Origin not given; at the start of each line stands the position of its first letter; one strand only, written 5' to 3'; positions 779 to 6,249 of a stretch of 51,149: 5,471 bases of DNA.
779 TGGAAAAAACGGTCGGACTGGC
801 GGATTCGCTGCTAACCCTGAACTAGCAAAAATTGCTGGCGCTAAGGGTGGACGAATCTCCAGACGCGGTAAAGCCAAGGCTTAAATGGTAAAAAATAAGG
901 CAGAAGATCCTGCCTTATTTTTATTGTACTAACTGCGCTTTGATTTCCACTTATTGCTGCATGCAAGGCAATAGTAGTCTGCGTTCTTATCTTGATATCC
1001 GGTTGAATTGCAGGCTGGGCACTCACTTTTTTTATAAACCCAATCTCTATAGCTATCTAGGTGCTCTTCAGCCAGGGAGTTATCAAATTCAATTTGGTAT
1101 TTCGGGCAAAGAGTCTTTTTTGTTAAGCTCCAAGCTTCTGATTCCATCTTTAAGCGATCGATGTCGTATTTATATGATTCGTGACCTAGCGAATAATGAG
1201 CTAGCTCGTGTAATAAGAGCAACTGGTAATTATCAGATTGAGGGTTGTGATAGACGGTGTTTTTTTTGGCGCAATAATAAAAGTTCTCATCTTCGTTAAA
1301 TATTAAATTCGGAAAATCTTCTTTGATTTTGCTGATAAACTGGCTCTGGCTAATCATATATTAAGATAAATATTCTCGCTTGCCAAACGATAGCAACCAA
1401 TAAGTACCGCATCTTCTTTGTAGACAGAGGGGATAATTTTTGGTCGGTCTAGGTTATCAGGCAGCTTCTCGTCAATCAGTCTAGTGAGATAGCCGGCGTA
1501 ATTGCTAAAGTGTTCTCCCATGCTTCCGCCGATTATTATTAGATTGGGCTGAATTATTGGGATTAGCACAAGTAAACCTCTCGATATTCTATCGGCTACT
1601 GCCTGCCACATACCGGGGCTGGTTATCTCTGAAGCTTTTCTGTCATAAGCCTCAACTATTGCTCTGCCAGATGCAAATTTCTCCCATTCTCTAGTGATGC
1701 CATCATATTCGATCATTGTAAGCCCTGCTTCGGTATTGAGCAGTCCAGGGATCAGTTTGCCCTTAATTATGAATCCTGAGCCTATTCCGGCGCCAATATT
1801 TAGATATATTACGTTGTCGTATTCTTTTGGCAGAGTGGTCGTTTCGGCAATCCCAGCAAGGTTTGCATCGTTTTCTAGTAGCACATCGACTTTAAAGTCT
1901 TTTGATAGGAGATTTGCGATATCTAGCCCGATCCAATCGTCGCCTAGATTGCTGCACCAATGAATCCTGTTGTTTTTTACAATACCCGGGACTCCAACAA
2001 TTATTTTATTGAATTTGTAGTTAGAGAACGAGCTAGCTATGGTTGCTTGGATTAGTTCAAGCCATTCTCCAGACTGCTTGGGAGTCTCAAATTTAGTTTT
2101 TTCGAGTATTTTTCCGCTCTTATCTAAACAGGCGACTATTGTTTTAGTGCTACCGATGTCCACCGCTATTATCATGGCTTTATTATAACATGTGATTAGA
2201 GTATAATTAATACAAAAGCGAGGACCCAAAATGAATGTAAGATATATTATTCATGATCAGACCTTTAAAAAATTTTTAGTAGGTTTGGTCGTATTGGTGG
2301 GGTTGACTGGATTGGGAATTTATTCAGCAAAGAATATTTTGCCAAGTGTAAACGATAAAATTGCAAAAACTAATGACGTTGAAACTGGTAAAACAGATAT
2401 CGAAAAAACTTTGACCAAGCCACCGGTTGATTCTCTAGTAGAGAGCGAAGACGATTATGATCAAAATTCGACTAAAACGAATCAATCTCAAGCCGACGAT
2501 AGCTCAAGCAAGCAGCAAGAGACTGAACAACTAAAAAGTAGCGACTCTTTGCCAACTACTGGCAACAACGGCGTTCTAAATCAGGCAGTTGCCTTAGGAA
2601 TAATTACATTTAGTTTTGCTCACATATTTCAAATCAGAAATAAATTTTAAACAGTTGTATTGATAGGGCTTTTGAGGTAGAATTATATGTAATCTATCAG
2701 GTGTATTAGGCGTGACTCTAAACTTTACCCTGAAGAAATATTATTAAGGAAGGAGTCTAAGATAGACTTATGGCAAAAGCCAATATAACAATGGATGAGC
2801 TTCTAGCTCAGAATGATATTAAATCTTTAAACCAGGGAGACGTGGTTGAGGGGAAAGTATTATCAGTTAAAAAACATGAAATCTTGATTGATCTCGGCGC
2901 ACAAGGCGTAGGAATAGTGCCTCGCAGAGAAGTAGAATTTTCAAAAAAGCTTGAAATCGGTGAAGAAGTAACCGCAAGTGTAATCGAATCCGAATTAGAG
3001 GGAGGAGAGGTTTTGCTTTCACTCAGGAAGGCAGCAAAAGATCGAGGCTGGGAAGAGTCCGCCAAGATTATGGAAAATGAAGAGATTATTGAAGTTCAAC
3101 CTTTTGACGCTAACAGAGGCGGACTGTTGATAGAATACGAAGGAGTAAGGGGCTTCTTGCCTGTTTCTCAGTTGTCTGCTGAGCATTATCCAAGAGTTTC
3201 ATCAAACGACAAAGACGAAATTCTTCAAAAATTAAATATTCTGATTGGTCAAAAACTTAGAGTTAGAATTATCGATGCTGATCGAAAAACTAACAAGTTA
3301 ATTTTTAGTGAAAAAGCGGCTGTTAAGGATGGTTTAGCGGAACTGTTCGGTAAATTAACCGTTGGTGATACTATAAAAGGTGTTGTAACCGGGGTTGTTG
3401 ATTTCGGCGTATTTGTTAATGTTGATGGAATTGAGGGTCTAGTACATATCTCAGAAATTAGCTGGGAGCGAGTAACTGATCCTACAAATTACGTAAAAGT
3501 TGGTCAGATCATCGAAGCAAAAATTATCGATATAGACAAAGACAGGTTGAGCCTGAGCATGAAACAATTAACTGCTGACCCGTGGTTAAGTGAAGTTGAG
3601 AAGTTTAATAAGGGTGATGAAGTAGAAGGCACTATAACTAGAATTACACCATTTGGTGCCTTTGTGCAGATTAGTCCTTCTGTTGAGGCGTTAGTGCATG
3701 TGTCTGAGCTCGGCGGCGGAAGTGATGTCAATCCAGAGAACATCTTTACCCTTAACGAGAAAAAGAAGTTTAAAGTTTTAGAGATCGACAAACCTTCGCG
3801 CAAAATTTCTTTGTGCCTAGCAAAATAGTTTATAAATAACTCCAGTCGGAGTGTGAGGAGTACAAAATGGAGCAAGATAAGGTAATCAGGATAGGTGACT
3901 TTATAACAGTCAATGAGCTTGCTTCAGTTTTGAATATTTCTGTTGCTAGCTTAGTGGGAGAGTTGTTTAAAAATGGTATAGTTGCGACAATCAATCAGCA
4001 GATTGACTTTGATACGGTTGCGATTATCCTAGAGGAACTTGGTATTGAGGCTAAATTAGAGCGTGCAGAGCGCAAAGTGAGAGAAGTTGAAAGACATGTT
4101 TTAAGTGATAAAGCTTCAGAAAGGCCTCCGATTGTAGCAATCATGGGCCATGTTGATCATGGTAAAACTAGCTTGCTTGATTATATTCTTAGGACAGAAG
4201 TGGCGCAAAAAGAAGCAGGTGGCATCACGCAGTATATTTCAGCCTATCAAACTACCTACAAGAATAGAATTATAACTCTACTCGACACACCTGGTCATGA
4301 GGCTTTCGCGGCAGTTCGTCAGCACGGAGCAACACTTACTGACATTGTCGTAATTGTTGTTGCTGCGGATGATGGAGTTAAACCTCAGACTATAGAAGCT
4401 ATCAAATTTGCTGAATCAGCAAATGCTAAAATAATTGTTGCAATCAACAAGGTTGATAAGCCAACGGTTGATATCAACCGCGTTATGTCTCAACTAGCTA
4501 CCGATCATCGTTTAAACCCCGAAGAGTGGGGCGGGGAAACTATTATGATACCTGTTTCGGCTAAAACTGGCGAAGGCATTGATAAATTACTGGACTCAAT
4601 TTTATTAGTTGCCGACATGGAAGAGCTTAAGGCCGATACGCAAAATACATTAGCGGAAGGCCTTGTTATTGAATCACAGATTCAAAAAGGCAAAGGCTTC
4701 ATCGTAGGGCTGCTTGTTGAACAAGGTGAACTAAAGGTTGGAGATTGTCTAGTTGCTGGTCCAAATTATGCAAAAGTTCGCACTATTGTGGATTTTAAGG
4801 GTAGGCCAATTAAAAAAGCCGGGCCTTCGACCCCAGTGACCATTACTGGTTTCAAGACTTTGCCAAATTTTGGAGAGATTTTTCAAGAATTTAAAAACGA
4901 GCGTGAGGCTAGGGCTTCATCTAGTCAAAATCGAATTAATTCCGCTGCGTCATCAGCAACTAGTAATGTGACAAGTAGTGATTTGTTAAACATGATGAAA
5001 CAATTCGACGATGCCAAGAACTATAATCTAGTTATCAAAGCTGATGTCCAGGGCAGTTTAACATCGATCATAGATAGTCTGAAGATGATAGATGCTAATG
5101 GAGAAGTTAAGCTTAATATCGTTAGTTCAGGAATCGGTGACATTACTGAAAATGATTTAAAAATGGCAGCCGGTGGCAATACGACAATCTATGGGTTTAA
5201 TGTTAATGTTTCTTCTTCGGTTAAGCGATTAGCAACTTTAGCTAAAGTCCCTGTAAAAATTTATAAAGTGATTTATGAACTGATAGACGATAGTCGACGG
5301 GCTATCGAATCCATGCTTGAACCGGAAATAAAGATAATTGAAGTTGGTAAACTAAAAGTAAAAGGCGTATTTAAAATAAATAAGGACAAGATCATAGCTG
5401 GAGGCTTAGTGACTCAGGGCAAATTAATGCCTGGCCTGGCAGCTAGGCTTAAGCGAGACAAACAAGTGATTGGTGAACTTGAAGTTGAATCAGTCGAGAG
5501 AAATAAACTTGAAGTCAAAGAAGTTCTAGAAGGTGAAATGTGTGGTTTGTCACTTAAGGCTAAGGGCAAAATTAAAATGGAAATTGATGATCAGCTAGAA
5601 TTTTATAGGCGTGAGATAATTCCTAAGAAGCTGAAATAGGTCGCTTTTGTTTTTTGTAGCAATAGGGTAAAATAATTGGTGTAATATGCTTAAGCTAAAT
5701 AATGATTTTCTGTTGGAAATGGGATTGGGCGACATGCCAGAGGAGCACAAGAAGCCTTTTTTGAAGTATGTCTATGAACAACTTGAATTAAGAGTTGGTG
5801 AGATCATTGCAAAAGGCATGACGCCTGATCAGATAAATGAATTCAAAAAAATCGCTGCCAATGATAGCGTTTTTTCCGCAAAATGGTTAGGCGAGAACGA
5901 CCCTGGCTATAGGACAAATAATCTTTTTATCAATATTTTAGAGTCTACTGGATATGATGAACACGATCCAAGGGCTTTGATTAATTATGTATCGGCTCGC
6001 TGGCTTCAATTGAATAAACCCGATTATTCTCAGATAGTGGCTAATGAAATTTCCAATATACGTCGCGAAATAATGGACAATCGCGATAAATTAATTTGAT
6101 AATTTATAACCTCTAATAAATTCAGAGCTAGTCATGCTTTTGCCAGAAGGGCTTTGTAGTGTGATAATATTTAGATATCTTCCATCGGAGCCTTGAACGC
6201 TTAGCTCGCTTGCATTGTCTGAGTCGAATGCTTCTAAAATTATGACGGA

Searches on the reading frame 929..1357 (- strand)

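Call 60: search_protein_families(library=pfam, proteins=[window:929-1357:-], max_evalue=0.01)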
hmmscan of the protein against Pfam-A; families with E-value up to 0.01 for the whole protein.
window:929-1357:- (142 aa): 1 family
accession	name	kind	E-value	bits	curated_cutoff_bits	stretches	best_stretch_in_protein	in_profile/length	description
PF10080.14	FtrD-like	-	0.0054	17.3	26.3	1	111-140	35-64/101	Membrane iron-sulfur containing protein FtrD-like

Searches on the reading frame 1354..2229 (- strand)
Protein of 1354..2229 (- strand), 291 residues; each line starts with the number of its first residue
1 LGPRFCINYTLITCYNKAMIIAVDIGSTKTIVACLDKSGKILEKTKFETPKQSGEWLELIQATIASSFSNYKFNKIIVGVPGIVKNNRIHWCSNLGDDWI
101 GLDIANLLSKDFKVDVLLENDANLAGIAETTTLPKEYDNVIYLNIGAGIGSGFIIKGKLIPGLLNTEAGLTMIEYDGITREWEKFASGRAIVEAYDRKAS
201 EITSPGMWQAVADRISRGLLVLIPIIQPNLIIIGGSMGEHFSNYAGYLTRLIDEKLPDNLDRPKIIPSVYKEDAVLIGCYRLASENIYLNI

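Call 60: search_protein_families(library=pfam, proteins=[window:1354-2229:-], max_evalue=0.01)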
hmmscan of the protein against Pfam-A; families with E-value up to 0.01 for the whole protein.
window:1354-2229:- (291 aa): 2 families
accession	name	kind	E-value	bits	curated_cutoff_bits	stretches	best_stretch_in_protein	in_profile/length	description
PF00480.26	ROK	-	4.1e-35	122.2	22.9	1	21-285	2-293/294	ROK family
PF02685.22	Glucokinase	-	0.0019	17.7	22.1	1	22-122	2-99/314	Glucokinase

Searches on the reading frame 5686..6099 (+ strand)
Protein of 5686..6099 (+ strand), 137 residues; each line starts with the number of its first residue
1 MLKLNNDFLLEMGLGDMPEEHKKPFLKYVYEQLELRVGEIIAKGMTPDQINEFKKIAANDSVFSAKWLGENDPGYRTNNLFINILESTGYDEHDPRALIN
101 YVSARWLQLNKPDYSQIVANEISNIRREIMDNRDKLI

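Call 60: search_protein_families(library=pfam, proteins=[window:5686-6099:+], max_evalue=0.01)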
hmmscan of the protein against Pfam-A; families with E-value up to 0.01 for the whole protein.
window:5686-6099:+ (137 aa): 1 family
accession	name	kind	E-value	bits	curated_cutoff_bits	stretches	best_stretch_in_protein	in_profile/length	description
PF18908.5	DUF5663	-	3.6e-13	50.3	23.7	1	9-76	2-70/84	Protein of unknown function (DUF5663)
